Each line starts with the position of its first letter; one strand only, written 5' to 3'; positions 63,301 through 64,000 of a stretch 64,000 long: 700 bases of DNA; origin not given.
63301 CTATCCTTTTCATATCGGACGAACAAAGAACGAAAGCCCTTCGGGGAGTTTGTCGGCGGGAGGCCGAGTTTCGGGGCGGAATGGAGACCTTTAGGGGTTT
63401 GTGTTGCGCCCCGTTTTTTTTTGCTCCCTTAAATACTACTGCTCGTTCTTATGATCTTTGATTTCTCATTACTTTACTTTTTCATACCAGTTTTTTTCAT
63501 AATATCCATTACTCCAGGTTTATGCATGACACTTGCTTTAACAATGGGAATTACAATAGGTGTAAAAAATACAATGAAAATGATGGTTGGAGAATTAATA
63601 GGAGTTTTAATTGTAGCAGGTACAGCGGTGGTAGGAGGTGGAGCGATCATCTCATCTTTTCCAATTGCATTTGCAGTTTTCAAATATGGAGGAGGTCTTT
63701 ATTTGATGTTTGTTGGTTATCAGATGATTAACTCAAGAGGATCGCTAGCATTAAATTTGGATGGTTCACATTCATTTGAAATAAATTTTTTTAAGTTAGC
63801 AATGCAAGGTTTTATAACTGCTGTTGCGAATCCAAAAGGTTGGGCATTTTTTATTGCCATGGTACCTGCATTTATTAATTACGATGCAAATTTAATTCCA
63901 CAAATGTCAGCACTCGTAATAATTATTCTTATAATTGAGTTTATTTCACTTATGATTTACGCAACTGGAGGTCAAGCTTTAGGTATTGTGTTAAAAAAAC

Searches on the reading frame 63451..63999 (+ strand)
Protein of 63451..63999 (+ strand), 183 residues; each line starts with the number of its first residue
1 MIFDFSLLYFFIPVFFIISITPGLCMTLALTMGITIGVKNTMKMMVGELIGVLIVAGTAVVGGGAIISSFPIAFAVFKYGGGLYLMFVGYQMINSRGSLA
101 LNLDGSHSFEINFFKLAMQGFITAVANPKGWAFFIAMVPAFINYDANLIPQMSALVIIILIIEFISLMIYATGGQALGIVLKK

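Call 8: search_protein_families(library=pfam, proteins=[window:63451-63999:+], max_evalue=1)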
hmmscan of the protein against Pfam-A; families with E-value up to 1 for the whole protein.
window:63451-63999:+ (183 aa): 3 families
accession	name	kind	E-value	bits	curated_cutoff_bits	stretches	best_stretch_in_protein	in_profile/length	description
PF01810.24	LysE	-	6.2e-16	58.9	25.6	1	17-172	2-156/193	LysE type translocator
PF01914.23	MarC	-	0.0043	16.9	23.9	1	8-170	5-161/203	MarC family integral membrane protein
PF11870.13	LutB_C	-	0.31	11.9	26.8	1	115-151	28-60/88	Lactate utilisation protein B, C-terminal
